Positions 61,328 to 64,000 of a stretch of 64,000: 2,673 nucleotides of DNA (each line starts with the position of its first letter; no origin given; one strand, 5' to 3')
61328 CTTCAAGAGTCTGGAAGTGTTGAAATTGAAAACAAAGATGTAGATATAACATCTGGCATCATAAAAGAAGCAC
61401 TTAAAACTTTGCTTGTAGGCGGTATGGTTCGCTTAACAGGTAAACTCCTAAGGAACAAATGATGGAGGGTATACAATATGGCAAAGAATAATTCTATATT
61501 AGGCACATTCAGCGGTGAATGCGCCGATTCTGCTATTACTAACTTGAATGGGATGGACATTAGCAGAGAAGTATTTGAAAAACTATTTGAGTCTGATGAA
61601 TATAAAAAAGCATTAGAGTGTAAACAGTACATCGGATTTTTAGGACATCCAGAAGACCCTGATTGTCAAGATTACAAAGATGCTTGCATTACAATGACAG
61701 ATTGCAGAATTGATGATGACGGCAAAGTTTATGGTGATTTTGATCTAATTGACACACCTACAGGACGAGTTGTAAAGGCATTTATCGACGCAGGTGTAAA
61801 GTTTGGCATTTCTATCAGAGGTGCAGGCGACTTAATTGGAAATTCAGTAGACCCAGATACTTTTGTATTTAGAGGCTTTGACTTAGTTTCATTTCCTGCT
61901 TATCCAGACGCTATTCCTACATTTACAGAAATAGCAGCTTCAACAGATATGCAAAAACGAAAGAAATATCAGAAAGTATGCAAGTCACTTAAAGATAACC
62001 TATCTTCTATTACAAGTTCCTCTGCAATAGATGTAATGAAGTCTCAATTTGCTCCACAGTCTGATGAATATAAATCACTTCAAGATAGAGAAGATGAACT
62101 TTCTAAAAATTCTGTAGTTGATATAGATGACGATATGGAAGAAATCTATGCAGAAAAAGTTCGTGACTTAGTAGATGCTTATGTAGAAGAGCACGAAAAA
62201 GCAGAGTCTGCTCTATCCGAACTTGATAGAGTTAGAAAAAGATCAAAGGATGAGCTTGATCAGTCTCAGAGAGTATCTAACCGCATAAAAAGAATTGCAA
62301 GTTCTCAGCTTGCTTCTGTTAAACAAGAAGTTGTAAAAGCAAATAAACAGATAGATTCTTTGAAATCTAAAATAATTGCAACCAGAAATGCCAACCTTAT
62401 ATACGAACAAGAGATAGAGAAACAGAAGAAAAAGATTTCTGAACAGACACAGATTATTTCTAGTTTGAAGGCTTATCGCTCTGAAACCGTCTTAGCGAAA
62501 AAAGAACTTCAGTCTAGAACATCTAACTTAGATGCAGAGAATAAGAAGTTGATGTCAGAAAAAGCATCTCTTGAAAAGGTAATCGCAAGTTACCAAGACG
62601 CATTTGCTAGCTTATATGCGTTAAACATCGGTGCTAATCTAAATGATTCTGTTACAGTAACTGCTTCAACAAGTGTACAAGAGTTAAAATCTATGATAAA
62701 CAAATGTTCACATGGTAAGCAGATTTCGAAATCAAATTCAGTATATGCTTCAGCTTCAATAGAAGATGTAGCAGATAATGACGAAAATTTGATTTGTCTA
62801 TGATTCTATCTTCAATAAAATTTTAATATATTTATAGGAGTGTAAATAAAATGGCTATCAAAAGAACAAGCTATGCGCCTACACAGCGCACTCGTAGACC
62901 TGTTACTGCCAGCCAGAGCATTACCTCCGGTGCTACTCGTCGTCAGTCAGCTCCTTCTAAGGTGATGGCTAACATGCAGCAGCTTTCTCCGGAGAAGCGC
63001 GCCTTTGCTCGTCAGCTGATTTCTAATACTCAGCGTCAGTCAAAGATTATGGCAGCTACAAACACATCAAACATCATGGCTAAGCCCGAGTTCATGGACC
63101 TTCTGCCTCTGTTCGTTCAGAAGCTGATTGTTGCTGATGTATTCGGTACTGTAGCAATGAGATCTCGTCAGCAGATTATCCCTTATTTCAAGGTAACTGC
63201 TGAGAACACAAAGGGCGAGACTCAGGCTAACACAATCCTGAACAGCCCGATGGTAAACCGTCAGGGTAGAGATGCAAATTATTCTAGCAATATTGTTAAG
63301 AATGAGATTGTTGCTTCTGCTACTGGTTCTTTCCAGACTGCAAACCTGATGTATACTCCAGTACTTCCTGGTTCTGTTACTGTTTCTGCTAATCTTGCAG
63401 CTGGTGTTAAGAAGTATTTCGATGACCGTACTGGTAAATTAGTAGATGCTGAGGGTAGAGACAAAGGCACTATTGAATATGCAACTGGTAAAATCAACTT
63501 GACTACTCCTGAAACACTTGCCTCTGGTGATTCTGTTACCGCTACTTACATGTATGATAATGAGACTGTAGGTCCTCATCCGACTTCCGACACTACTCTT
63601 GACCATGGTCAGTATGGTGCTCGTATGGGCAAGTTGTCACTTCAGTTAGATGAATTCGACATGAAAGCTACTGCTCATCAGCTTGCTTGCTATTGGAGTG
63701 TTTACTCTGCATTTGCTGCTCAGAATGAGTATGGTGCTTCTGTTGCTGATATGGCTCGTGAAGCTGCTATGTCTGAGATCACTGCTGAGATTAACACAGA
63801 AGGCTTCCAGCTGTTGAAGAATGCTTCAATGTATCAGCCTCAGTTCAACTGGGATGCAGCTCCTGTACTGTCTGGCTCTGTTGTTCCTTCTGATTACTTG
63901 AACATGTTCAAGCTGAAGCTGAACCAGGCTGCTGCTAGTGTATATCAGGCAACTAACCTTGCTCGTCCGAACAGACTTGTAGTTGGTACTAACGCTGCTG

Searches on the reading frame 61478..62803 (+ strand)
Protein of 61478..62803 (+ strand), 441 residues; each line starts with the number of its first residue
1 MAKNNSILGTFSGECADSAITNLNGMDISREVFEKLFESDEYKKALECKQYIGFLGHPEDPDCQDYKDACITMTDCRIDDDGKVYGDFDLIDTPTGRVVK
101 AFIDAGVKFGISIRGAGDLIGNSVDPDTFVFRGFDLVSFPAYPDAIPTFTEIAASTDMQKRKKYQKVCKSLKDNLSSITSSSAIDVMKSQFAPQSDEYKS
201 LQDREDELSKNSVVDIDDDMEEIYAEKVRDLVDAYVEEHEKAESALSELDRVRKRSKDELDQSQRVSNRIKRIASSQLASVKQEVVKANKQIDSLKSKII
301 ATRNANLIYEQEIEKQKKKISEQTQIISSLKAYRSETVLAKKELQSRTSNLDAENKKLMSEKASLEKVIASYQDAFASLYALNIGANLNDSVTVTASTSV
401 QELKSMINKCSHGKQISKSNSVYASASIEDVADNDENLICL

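Call 3: search_protein_families(library=pfam, proteins=[window:61478-62803:+], max_evalue=0.1)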
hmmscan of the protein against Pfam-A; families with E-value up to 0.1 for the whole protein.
window:61478-62803:+ (441 aa): 3 families
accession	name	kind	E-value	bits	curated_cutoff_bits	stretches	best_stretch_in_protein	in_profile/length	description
PF03420.18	Peptidase_S77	-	1.2e-08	35.1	27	1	17-154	52-195/198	Prohead core protein serine protease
PF25432.1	FF_PRPF40A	-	0.049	13.9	27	0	392-420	18-46/60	PRPF40A-like, FF domain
PF04978.18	MST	-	0.051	14.5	27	0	202-256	56-110/149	Mycothiol-S-transferase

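Call 4: search_protein_families(library=phrogs, proteins=[window:61478-62803:+], max_evalue=0.01)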
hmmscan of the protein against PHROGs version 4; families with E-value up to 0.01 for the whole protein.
window:61478-62803:+ (441 aa): 2 families
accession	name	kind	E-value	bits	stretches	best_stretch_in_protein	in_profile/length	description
phrog_207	-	head and packaging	6.1e-23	82.6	1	12-176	43-210/519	head maturation protease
phrog_22848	-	unknown function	1.7e-05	24.1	1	70-153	218-307/991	-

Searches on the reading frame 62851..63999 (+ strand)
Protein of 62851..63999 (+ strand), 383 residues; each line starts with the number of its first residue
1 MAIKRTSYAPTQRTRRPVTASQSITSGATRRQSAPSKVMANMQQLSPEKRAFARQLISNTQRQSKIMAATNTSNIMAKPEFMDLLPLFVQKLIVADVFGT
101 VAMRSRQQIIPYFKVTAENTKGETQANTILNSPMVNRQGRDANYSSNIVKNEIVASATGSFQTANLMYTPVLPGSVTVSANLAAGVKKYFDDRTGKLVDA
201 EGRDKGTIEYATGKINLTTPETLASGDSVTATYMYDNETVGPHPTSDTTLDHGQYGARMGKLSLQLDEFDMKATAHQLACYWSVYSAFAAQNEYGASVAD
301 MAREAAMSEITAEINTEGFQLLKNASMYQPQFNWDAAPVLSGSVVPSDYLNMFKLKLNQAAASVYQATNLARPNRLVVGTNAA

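Call 47: search_dna_similar(query=window:62851-63999:+, collection=phages, mode=protein, max_rows=25, max_evalue=0.001)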
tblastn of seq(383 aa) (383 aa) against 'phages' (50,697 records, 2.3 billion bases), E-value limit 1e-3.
Records with a match: 5; places in all: 5; records where one place covers at least 80% of the query: 2.
Best place of each record, by identity: <60% 5.
By first word of the organism name: Bacillus 3; Listeria 1; Xanthomonas 1.
By host as written in the record: Bacillus subtilis W-23-S(r); Bacillus licheniformis ATCC 9945a 2; Bacillus cereus 1; Listeria innocua ATCC 51742 1; Xanthomonas campestris pv. campestris CECT 97 1.
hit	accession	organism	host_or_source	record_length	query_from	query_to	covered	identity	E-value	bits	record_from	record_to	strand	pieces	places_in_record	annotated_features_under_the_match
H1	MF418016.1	Bacillus phage vB_BceM-HSE3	Bacillus cereus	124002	45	383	89%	29.9%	5e-23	107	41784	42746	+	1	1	major capsid protein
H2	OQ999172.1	Listeria phage LIS04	Listeria innocua ATCC 51742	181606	43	383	89%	25.9%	2e-14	81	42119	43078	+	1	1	major capsid protein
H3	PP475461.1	Xanthomonas phage phiXF1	Xanthomonas campestris pv. campestris ...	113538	79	381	79%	25.1%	2e-8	62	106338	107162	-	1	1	hypothetical protein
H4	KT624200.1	Bacillus phage SP-15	Bacillus subtilis W-23-S(r); Bacillus ...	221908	43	235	50%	28.5%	6e-7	57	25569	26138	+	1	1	major capsid protein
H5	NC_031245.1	Bacillus phage SP-15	Bacillus subtilis W-23-S(r); Bacillus ...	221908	43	235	50%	28.5%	6e-7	57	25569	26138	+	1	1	major capsid protein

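Call 49: get_annotated_region(hit=H1, flank=14000)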
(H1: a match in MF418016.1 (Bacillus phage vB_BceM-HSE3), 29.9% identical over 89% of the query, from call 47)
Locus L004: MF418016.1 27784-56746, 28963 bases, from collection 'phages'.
description: Bacillus phage vB_BceM-HSE3, complete genome.
organism: Bacillus phage vB_BceM-HSE3 (NCBI taxid 2170705)
taxonomy: Viruses; Duplodnaviria; Heunggongvirae; Uroviricota; Caudoviricetes
host: Bacillus cereus; source: hospital sewage; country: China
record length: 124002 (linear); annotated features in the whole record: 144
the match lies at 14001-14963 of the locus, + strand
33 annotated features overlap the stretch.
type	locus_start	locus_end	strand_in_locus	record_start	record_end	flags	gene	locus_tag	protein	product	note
CDS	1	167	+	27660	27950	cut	-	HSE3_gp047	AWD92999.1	co-chaperone GroES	gp047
CDS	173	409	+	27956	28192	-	-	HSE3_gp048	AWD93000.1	hypothetical protein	gp048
CDS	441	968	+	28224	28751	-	-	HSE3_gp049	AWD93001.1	putative membrane-bound metal-dependent hydrolase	gp049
CDS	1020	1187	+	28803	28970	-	-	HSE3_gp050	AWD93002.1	hypothetical protein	gp050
CDS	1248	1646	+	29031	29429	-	-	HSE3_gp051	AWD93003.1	hypothetical protein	gp051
CDS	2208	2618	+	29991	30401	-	-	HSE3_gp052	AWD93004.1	hypothetical protein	gp052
CDS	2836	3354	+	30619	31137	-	-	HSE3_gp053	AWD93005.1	dCTP deaminase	gp053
CDS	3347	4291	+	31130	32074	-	-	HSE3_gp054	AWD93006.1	intein splicing region protein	gp054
CDS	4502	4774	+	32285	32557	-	-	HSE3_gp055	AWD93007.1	hypothetical protein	gp055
CDS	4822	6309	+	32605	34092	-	-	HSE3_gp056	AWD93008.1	putative terminase large subunit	gp056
CDS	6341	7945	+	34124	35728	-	-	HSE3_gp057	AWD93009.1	vertex protein of head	gp057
CDS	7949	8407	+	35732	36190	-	-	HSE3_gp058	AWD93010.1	hypothetical protein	gp058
CDS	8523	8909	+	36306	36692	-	-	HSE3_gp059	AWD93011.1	hypothetical protein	gp059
CDS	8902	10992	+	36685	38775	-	-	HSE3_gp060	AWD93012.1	ribonucleotide-diphosphate reductase subunit alpha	gp060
CDS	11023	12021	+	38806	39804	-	-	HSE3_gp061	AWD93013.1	ribonucleotide-diphosphate reductase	gp061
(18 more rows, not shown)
